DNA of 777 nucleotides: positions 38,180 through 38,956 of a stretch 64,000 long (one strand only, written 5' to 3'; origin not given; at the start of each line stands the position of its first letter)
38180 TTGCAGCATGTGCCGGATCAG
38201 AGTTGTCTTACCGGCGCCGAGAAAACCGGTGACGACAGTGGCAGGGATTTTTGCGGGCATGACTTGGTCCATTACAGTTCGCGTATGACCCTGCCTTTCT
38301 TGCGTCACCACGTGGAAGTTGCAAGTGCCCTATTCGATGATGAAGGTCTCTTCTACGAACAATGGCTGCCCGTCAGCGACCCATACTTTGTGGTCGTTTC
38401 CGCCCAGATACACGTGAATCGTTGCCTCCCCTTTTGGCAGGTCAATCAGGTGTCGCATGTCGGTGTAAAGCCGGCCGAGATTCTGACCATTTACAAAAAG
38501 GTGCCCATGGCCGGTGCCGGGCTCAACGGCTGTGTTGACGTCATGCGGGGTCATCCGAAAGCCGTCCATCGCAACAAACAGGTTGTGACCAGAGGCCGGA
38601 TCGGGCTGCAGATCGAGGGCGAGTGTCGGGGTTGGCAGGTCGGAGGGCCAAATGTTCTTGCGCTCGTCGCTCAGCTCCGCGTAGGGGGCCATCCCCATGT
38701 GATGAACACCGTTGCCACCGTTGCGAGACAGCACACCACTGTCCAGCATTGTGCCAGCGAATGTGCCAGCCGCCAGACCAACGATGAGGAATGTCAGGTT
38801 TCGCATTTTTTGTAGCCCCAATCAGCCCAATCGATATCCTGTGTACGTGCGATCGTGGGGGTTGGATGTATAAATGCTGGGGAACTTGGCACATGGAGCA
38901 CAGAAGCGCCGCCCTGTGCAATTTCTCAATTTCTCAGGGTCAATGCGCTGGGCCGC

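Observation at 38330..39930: Canonical cobalamin riboswitch gates a solitary CbiM-like permease plus a His-rich exported protein: candidate ECF-independent cobalt uptake module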

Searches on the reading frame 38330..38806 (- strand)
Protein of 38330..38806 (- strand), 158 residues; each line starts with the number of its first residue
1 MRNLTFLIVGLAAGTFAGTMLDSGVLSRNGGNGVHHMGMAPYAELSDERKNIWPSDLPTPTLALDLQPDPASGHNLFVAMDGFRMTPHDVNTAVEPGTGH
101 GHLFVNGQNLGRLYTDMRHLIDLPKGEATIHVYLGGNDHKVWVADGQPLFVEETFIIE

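Call 4: search_protein_families(library=pfam, proteins=[window:38330-38806:-], max_evalue=1)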
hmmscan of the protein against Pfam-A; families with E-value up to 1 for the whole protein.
window:38330-38806:- (158 aa): 2 families
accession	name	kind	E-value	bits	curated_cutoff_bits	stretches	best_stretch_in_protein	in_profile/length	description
PF21467.3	BetaGal_gal-bd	-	9.9e-05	22.8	27.3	1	97-115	24-42/62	Beta-galactosidase, galactose-binding domain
PF11008.14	DUF2846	-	0.11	13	34.3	1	100-153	23-78/92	Protein of unknown function (DUF2846)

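Call 5: search_protein_families(library=ncbifam, proteins=[window:38330-38806:-], max_evalue=1)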
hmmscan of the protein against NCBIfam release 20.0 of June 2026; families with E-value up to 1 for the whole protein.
window:38330-38806:- (158 aa): 0 families

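Call 16: find_homologous_proteins(query=window:38330-38806:-)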
Query window:38330-38806:- (158 aa): 26 proteins with E <= 0.001 among 54 candidates.
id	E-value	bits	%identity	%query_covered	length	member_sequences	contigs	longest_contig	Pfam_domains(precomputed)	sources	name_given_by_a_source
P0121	1.3e-103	362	100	100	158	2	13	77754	-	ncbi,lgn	-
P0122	1.2e-83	297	80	100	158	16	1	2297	-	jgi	jgi:hypothetical protein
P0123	5.2e-81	288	78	100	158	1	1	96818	-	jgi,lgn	jgi:hypothetical protein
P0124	3.0e-77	276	73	100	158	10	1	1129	-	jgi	jgi:hypothetical protein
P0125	1.4e-73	264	71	100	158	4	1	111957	-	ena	-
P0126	2.8e-71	257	68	100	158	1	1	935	-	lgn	-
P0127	2.9e-70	253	69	100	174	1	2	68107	-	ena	-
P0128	1.8e-69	251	70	100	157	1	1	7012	-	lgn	-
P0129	3.1e-69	250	67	100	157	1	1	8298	-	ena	-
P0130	4.9e-69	249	65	100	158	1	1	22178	-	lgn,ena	-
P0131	5.5e-69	249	66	100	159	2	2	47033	-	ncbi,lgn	-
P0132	3.1e-66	240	66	100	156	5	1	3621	-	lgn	-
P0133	3.1e-65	237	64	100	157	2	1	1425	-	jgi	-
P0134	6.6e-65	236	64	100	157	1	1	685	-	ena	-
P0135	1.0e-62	229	65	100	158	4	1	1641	-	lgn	-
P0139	2.1e-60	221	64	100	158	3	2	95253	PF21467.4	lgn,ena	-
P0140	2.5e-60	221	60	100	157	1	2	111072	-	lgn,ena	-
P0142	6.6e-59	216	75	77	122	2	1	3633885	-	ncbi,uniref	ncbi:hypothetical protein [Yoonia algicola]|uniref:Uncharacterized protein n=1 Tax=Yoonia algicola T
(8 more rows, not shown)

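Call 26: search_solved_structures(query=window:38330-38806:-, max_evalue=10, show_alignments=2)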
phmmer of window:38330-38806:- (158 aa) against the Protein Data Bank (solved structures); distinct sequences matched with E-value up to 10: 0.

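Call 41: predict_structure(alignment_id=A1)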
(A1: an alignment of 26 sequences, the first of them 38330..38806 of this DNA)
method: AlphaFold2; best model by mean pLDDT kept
length: 158 residues; sequences in the alignment: 26
mean_pLDDT: 78.8   pTM: 0.67
mean pLDDT of the five models: 78.8, 76.6, 73.4, 68.5, 56.3
residues with pLDDT >= 90: 81; 70-90: 37; 50-70: 11; < 50: 29
segments of 3 or more residues with pLDDT < 50: 1-3, 14-37
pLDDT, mean of each block of 10 residues (from residue 1): 51 47 36 44 87 93 92 93 85 89 91 91 91 90 92 91
secondary structure, 60 per line:
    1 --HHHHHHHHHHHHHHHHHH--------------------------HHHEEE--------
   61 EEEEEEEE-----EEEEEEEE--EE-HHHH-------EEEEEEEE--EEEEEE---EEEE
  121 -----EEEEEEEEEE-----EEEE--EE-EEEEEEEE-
elements in order: H3-20 E50-52 E61-68 E74-81 H87-90 E98-105 E108-113 E117-120 E126-135 E141-144 E150-157

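Call 44: fold_search(model_id=the predicted structure, library=pdb)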
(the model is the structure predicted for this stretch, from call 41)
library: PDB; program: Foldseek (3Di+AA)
matches with E <= 10: 737; with E <= 0.001: 0
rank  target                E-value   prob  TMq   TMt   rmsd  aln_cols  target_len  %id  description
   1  7uww_B                4.0e-03  1.00  0.36  0.11   4.3       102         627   17  Sas6 with alpha-cyclodextrin (released 2023-06-14)
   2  3pe9_A                1.5e-02  0.99  0.35  0.55   5.3       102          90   15  Structures of Clostridium thermocellum CbhA fibronectin(III)-like modules (released 2011-11-23)
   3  1yq2_A                1.8e-02  0.91  0.30  0.07   6.9       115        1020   20  beta-galactosidase from Arthrobacter sp. C2-2 (isoenzyme C2-2-1) (released 2005-10-04)
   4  3jwd_D                4.1e-02  0.89  0.28  0.25   4.7       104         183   12  Structure of HIV-1 gp120 with gp41-Interactive Region: Layered Architecture and Basis of Conformational Mobility (released 2009-12-29)
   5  5aa7_A                4.5e-02  0.98  0.32  0.35   4.7        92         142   16  Structural and functional characterization of a chitin-active 15.5 kDa lytic polysaccharide monooxygenase domain from  (released 2015-12-09)
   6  6xsx                  4.8e-02  0.98  0.35  0.13   5.9       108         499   10  The structure of the catalytic module of the metalloprotease ZmpA from Clostridium perfringens (released 2021-02-03)
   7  7uww_A                5.1e-02  0.99  0.36  0.11   4.2       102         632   16  Sas6 with alpha-cyclodextrin (released 2023-06-14)
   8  2kl6_MODEL_1_A        5.4e-02  0.87  0.32  0.42   5.8       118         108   12  Solution NMR structure of the CARDB domain of PF1109 from Pyrococcus furiosus. Northeast Structural Genomics C (released 2009-08-25)
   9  7uwv_A                5.7e-02  0.99  0.38  0.13   4.0       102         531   15  CBM74 from Ruminococcus bromii Sas6 with maltodecaose (released 2023-06-14)
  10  4z29_A                5.7e-02  0.97  0.25  0.23   4.5        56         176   12  Crystal structure of the magnetobacterial protein MtxA C-terminal domain (released 2015-06-03)
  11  3pe9_D                6.0e-02  0.97  0.34  0.56   4.7       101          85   13  Structures of Clostridium thermocellum CbhA fibronectin(III)-like modules (released 2011-11-23)
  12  4uwq_K                6.0e-02  0.77  0.31  0.37   7.3       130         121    8  Crystal structure of the disulfide-linked complex of the thiosulfodyrolase SoxB with the carrier-protein SoxYZ from Th (released 2015-12-09)
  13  6xsz_B                6.4e-02  0.99  0.31  0.11   4.4        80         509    9  The structure of the M60 catalytic domain from Clostridium perfringens ZmpC (released 2021-02-03)
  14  6xsz_D                6.4e-02  0.98  0.31  0.10   4.7        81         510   10  The structure of the M60 catalytic domain from Clostridium perfringens ZmpC (released 2021-02-03)
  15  8dhe_A                6.4e-02  0.98  0.35  0.10   3.8       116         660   17  Tannerella forsythia beta-glucuronidase (mL1) (released 2023-05-17)
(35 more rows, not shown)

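Call 53: search_protein_representatives(alignment_id=A1)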
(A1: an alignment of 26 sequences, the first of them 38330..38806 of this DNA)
Query: 26 sequences, 158 profile positions. Proteins with E-value up to 0.001 (for the whole library): 1621; up to 1e-10: 1006; up to 1e-30: 65. The best 150 are listed.
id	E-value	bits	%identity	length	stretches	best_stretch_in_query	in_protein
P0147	4.5e-65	234.4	-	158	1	1-158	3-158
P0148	3.1e-50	186.2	-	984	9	72-140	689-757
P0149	1.7e-48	180.6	-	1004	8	78-153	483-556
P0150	7.7e-46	171.9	-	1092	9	78-140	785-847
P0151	6.8e-44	165.6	-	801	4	59-151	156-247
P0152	9.9e-43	161.8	-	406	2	58-149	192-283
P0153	1.2e-42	161.6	-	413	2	58-147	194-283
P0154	2.0e-41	157.6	-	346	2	54-149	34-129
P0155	5.0e-41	156.3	-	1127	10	59-139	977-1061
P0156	7.4e-41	155.7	-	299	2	58-149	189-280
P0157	2.3e-40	154.1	-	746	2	59-151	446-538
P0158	4.8e-40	153.1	-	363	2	46-156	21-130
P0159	6.1e-40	152.7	-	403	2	51-158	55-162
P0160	1.2e-39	151.8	-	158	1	1-158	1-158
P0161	1.3e-39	151.7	-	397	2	59-154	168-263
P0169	7.7e-37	142.7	-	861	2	58-152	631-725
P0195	6.3e-33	129.9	-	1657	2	54-157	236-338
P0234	1.5e-27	112.4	-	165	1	2-157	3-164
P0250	7.7e-25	103.7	-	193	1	6-154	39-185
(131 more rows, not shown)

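Call 54: search_protein_families(library=pfam, proteins=[P0148, P0151, P0152, P0154, P0157, P0160, P0169, P0195, P0234, P0250], max_evalue=0.01)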
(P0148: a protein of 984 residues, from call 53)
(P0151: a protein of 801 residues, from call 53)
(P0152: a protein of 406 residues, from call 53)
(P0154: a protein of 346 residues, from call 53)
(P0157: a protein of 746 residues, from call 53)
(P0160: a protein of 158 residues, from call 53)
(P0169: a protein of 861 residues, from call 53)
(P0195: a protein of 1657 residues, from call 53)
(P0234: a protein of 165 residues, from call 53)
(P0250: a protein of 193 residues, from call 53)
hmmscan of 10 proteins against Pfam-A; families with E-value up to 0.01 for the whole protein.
P0148 (984 aa): 9 families
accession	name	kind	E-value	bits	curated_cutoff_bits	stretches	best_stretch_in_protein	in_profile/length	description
PF14347.11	DUF4399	-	3.2e-42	143.2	28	4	73-147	4-89/91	Domain of unknown function (DUF4399)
PF19625.5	DUF6130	-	2.2e-13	50.7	23.7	1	912-968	74-133/153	Family of unknown function (DUF6130)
PF22091.2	DUF6941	-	7.5e-08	33.2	27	0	534-571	48-85/125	Family of unknown function (DUF6941)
PF11008.14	DUF2846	-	2.5e-06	27.9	34.3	0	716-751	22-57/92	Protein of unknown function (DUF2846)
PF22433.2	MtxA_IG-like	-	5.8e-06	26.5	26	0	734-759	47-72/83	Magnetotaxis protein MtxA, Immunoglobulin-like domain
PF06560.17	GPI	-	3.7e-05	23.5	20.7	0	487-516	50-77/182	Glucose-6-phosphate isomerase (GPI)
PF17957.7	Big_7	-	0.0006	20.8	24.1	0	155-180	1-28/70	Bacterial Ig domain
PF24421.1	Ig_J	-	0.0062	17.1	29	0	209-243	62-95/104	Tip attachment protein J, Ig-like domain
PF14352.11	DUF4402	-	0.0091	17.1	25.2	0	874-921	48-96/129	Domain of unknown function (DUF4402)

P0151 (801 aa): 3 families
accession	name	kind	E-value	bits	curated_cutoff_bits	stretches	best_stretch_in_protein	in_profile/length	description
PF11008.14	DUF2846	-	3e-08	34.1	34.3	0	197-230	24-57/92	Protein of unknown function (DUF2846)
PF14347.11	DUF4399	-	9.3e-08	32.8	28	0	219-241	58-80/91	Domain of unknown function (DUF4399)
PF04863.19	EGF_alliinase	-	0.0014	19.4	25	0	17-49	19-45/55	Alliinase EGF-like domain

P0152 (406 aa): 3 families
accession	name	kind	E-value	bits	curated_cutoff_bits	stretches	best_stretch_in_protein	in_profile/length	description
PF21557.3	RhaB_D2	-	4e-05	24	27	0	130-154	70-94/172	Alpha-L-rhamnosidase, domain D2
PF11008.14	DUF2846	-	8.7e-05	23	34.3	0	228-268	17-57/92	Protein of unknown function (DUF2846)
PF14347.11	DUF4399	-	0.0013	19.5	28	0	133-162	55-86/91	Domain of unknown function (DUF4399)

P0154 (346 aa): 3 families
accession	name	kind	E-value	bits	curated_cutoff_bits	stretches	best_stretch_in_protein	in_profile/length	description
PF11008.14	DUF2846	-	1.1e-05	25.8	34.3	0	81-114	24-57/92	Protein of unknown function (DUF2846)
PF14347.11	DUF4399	-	9e-05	23.2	28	0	218-240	57-81/91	Domain of unknown function (DUF4399)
PF14344.12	DUF4397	-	0.0097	16.9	30.6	0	102-161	38-90/119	Domain of unknown function (DUF4397)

P0157 (746 aa): 1 family
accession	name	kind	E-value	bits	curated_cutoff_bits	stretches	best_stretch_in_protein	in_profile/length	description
PF11008.14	DUF2846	-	9.4e-09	35.7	34.3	1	359-392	24-57/92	Protein of unknown function (DUF2846)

P0160 (158 aa): 0 families

P0169 (861 aa): 0 families

P0195 (1657 aa): 7 families
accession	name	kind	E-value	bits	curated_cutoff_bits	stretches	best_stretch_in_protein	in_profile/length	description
PF14240.11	YHYH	-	1.3e-43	149.6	25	1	801-995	3-184/193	YHYH protein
PF01839.29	FG-GAP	-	2.2e-36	123.6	22.1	5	587-626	1-37/37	FG-GAP repeat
PF03160.20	Calx-beta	-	3e-11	43.8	27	1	1190-1279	12-100/119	Calx-beta domain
PF14347.11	DUF4399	-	0.00072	20.3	28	0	301-332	55-88/91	Domain of unknown function (DUF4399)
PF14312.12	FG-GAP_2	-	0.0017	18.9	23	1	581-626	12-49/49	FG-GAP repeat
PF19077.6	Big_13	-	0.0035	18.2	27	1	1484-1555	26-97/102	Bacterial Ig-like domain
PF11008.14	DUF2846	-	0.0048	17.4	34.3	0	284-315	25-57/92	Protein of unknown function (DUF2846)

P0234 (165 aa): 0 families

P0250 (193 aa): 1 family
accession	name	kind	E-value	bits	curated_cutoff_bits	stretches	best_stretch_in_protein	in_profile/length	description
PF11008.14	DUF2846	-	0.00097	19.6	34.3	1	131-167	23-59/92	Protein of unknown function (DUF2846)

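Call 58: find_encoding_contigs(protein=P0131, flank=5000, max_places=1)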
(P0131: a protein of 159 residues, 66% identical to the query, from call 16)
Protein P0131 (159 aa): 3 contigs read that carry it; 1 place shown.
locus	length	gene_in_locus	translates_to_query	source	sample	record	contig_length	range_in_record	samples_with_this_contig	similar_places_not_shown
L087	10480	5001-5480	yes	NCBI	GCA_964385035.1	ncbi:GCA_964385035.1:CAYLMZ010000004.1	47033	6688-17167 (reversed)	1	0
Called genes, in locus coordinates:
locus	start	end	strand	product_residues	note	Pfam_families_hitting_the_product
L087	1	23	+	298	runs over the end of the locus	PF03186:CobD_Cbib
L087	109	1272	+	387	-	PF13406:SLT_2, PF01471:PG_binding_1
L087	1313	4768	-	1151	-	PF02463:SMC_N, PF13175:AAA_15 (weak), PF13304:AAA_21 (weak), PF13476:AAA_23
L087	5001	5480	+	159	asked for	-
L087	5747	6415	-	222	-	-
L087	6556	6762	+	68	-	PF07683:CobW_C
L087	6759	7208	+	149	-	PF00583:Acetyltransf_1, PF13673:Acetyltransf_10, PF13508:Acetyltransf_7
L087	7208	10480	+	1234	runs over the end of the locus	PF02514:CobN-Mg_chel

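Call 59: find_encoding_contigs(protein=P0139, flank=5000, max_places=1)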
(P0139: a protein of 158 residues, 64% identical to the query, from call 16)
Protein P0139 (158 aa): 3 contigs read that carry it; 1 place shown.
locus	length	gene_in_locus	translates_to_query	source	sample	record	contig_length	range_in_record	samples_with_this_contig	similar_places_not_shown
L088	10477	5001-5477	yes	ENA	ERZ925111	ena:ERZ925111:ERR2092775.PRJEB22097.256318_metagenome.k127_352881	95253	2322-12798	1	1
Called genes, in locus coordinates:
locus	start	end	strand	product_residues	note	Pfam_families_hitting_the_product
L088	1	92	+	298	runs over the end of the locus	PF03186:CobD_Cbib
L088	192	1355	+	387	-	PF13406:SLT_2, PF01471:PG_binding_1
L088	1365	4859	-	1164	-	PF02463:SMC_N, PF13175:AAA_15 (weak), PF13476:AAA_23, PF13304:AAA_21 (weak)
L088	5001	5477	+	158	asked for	PF21467:BetaGal_gal-bd (faint)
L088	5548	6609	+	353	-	PF02492:cobW, PF07683:CobW_C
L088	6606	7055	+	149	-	PF00583:Acetyltransf_1, PF13673:Acetyltransf_10, PF13508:Acetyltransf_7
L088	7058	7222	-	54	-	-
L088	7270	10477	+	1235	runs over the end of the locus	PF02514:CobN-Mg_chel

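Call 60: find_encoding_contigs(protein=P0140, flank=5000, max_places=1)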
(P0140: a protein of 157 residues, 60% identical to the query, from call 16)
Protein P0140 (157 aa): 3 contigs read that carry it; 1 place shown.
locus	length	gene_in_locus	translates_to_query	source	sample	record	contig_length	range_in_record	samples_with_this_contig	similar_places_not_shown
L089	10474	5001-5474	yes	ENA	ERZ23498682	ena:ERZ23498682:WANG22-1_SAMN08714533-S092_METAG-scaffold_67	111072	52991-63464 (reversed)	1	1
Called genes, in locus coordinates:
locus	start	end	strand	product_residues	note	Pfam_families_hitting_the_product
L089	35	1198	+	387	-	PF13406:SLT_2, PF01471:PG_binding_1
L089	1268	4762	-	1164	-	PF02463:SMC_N, PF13175:AAA_15 (weak), PF13476:AAA_23, PF13304:AAA_21 (weak)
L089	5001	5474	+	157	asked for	-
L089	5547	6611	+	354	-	PF02492:cobW, PF07683:CobW_C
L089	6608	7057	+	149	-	PF00583:Acetyltransf_1, PF13673:Acetyltransf_10, PF13508:Acetyltransf_7, PF14542:Acetyltransf_CG (weak)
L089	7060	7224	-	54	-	-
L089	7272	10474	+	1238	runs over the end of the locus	PF02514:CobN-Mg_chel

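Call 61: find_encoding_contigs(protein=P0142, flank=5000, max_places=1)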
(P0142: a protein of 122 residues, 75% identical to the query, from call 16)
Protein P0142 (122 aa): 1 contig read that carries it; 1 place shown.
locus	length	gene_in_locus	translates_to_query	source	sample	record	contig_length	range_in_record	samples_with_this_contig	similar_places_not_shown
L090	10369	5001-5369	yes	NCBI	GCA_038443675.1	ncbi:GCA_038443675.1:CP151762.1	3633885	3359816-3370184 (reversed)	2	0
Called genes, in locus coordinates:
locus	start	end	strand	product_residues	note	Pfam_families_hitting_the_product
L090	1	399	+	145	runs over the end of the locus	PF13274:SocA_Panacea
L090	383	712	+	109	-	-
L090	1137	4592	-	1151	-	PF02463:SMC_N, PF13175:AAA_15 (weak), PF13304:AAA_21 (weak), PF13476:AAA_23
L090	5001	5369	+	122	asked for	-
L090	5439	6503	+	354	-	PF02492:cobW, PF07683:CobW_C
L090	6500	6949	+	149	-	PF00583:Acetyltransf_1, PF13673:Acetyltransf_10, PF13508:Acetyltransf_7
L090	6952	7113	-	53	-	-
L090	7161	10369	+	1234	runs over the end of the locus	PF02514:CobN-Mg_chel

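Call 62: find_encoding_contigs(protein=P0160, flank=5000, max_places=2)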
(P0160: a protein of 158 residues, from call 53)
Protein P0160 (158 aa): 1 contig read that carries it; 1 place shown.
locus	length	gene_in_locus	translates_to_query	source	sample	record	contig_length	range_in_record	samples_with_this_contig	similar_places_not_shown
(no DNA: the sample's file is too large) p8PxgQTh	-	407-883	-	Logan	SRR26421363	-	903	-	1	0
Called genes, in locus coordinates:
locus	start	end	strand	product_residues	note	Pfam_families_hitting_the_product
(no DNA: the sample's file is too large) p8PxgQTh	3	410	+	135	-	?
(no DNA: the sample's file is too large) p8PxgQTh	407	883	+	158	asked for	-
